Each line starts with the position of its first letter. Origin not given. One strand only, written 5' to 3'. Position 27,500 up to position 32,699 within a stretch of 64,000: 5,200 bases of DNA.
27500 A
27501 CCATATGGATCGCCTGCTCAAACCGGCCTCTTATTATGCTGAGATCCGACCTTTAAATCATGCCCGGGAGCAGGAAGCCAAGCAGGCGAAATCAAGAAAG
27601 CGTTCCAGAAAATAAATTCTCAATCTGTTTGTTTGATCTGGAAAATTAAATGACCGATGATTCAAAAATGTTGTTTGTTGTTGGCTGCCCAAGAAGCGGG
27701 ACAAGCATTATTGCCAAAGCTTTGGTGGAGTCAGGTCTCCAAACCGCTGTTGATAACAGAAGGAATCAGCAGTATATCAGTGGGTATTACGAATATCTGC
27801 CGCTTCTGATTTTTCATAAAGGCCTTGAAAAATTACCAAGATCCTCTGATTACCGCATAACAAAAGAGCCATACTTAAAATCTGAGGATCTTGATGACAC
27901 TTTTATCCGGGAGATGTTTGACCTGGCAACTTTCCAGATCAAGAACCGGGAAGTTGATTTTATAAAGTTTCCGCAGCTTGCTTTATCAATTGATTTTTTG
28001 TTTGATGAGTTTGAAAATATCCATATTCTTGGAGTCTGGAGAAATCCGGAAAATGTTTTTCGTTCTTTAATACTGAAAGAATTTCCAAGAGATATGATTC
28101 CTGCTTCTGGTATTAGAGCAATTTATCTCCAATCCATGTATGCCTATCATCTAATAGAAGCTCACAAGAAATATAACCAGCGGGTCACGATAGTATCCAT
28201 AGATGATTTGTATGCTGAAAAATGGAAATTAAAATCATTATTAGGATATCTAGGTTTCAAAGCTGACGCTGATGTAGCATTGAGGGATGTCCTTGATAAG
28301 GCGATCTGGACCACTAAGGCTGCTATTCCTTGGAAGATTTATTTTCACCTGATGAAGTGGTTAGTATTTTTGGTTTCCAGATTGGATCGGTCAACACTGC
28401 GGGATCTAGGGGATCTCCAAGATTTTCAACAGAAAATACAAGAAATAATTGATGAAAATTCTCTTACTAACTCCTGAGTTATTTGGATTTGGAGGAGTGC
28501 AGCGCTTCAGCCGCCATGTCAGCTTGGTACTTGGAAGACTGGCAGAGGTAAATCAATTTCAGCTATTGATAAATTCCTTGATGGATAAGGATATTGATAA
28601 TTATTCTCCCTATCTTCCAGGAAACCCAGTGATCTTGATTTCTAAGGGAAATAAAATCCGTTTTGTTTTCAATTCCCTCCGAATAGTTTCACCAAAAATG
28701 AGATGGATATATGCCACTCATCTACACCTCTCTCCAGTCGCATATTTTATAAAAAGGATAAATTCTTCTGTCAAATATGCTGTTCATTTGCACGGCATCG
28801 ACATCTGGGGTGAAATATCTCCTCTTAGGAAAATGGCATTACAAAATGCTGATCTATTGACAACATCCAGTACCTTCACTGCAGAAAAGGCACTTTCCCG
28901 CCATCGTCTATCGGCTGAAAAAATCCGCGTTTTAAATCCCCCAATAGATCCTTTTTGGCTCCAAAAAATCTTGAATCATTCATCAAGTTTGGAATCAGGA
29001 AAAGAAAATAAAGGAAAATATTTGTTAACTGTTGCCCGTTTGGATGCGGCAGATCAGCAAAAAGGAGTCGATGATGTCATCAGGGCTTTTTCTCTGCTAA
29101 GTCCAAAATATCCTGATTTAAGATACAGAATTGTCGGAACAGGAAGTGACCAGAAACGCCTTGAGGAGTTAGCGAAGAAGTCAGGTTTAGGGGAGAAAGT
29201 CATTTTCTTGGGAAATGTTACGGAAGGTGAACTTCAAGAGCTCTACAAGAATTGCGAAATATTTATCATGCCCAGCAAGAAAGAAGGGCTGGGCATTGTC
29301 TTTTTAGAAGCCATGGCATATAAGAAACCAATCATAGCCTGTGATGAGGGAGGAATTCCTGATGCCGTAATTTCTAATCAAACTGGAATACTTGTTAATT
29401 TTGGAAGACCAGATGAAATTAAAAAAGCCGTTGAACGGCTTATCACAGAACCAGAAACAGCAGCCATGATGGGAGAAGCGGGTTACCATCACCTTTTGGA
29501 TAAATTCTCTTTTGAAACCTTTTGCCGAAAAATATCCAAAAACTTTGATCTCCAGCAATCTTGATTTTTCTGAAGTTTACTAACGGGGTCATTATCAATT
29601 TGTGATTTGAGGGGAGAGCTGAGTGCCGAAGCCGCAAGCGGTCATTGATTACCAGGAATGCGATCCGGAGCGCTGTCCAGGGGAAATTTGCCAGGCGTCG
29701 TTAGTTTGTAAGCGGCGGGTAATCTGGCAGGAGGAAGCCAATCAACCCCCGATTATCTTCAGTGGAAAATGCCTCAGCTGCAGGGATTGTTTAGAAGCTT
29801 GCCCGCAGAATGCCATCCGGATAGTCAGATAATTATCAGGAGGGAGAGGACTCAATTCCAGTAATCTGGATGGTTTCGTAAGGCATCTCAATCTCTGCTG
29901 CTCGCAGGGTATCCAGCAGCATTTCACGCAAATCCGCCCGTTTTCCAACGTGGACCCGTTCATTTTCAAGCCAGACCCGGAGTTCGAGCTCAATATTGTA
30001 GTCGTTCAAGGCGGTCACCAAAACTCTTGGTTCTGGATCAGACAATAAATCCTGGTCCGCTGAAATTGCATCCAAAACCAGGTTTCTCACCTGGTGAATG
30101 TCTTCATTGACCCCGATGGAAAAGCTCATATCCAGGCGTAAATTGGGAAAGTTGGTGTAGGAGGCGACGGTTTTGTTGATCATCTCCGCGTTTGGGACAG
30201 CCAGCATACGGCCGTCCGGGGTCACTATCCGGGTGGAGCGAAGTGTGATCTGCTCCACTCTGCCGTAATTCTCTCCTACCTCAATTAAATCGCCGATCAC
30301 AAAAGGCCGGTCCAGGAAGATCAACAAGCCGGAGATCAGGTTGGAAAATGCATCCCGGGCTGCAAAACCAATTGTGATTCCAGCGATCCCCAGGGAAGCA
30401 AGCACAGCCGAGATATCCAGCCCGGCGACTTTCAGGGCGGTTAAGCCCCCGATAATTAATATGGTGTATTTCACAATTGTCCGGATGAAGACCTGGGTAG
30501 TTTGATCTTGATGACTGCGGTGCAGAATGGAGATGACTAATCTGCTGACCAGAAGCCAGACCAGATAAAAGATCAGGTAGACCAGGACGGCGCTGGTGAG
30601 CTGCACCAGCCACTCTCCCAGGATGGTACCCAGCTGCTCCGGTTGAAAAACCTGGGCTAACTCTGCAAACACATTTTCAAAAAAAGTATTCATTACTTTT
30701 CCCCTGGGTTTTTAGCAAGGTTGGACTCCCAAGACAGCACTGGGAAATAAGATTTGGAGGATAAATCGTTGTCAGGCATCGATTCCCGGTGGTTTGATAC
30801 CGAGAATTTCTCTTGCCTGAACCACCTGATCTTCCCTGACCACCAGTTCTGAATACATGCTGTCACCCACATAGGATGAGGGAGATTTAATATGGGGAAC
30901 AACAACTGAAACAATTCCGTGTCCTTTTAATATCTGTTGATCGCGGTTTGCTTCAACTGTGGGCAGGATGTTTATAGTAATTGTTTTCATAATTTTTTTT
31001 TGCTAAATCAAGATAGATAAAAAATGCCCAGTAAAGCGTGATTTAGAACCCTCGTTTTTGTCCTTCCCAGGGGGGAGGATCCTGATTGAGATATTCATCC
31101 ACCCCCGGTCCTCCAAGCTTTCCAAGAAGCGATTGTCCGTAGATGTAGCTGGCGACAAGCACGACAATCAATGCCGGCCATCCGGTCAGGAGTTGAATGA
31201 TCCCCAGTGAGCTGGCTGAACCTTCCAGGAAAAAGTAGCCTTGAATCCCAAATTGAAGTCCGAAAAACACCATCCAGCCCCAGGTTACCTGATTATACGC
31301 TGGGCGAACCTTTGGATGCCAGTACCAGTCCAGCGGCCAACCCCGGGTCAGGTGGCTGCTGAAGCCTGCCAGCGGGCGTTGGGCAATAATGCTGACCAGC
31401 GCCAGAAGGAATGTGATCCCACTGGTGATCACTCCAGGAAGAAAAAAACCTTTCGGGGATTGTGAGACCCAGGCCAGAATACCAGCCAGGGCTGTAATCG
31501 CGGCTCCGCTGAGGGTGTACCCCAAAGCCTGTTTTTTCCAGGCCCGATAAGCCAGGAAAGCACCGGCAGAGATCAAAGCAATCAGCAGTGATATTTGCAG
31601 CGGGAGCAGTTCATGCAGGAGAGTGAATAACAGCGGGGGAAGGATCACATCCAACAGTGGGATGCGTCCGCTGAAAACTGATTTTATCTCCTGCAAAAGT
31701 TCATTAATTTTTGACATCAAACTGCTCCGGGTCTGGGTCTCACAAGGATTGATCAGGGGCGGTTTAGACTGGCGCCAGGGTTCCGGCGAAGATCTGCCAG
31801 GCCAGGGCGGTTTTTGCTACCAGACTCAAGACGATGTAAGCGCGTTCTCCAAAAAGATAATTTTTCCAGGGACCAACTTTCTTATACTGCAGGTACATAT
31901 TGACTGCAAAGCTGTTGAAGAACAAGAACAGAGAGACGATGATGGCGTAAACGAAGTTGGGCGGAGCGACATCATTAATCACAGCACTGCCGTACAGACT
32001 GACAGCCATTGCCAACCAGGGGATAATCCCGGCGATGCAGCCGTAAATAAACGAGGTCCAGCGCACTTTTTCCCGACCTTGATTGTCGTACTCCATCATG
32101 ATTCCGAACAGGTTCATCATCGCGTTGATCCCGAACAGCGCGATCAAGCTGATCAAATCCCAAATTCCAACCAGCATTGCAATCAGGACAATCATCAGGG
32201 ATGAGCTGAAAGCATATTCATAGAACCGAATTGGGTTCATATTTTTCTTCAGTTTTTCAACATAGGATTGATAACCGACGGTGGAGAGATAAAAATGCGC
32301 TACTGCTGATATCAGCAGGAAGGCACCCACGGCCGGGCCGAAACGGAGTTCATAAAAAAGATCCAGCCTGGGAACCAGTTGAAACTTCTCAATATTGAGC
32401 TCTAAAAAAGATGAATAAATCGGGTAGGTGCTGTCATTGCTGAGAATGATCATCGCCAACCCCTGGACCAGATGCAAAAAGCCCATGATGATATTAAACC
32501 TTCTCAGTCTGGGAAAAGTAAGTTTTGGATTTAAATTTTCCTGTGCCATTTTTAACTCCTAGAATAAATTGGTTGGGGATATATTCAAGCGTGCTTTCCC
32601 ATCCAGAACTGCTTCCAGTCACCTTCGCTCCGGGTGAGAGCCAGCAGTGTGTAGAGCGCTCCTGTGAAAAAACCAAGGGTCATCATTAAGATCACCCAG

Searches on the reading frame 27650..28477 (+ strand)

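Call 43: search_protein_families(library=pfam, proteins=[window:27650-28477:+], max_evalue=0.0001)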
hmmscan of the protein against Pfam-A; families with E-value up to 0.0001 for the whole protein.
window:27650-28477:+ (275 aa): 1 family
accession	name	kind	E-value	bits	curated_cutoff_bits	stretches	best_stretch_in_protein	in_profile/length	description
PF13469.12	Sulfotransfer_3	-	2.5e-06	28.4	27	1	8-187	2-195/216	Sulfotransferase family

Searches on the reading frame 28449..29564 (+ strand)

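Call 43: search_protein_families(library=pfam, proteins=[window:28449-29564:+], max_evalue=0.0001)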
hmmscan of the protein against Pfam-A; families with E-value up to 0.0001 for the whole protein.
window:28449-29564:+ (371 aa): 4 families
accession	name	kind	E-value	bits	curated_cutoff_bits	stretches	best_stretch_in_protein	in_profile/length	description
PF00534.26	Glycos_transf_1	-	1.6e-45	155.2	26.4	1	183-347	9-171/172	Glycosyl transferases group 1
PF13692.12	Glyco_trans_1_4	-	2.6e-35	122.2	27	1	190-333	2-141/142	Glycosyl transferases group 1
PF20706.3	GT4-conflict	-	1.3e-09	37.9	26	1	183-307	191-320/385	Family 4 Glycosyltransferase in conflict systems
PF13524.12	Glyco_trans_1_2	-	5.8e-07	30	25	1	222-356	13-136/144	Glycosyl transferase-like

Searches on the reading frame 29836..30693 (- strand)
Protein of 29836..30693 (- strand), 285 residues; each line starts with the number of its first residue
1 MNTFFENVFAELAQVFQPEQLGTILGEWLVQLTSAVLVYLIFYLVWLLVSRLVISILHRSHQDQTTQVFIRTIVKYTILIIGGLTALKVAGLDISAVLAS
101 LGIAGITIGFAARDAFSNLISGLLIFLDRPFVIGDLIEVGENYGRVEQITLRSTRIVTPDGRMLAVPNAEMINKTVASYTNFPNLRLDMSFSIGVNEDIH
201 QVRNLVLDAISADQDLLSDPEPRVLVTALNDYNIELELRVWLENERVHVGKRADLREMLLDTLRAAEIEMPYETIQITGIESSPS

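Call 43: search_protein_families(library=pfam, proteins=[window:29836-30693:-], max_evalue=0.0001)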
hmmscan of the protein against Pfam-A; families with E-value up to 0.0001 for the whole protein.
window:29836-30693:- (285 aa): 3 families
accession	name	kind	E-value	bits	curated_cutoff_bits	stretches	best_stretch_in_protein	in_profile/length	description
PF00924.24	MS_channel_2nd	-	2.1e-20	73.1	20.2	1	114-179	1-66/68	Mechanosensitive ion channel, beta-domain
PF21082.3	MS_channel_3rd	-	4.7e-08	33.8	21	1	188-269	2-87/88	Mechanosensitive ion channel MscS, C-terminal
PF21088.3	MS_channel_1st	-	1.9e-07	31.4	23.1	1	72-112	1-41/42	Mechanosensitive ion channel, transmembrane helices 2/3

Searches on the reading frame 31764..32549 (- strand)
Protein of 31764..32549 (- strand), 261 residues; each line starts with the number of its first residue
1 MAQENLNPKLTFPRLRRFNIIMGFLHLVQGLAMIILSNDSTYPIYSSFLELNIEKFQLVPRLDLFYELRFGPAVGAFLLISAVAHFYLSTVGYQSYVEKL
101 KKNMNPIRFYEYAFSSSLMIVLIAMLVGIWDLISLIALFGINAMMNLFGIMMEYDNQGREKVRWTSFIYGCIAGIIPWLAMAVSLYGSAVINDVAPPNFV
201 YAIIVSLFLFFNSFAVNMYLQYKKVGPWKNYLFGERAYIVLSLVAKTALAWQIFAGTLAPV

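Call 9: search_protein_families(library=pfam, proteins=[window:31764-32549:-], max_evalue=0.001)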
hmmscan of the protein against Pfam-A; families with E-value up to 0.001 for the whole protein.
window:31764-32549:- (261 aa): 1 family
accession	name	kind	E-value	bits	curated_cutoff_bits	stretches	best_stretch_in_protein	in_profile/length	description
PF18761.7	Heliorhodopsin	-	2.1e-97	325.7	26.7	1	15-258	1-242/242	Heliorhodopsin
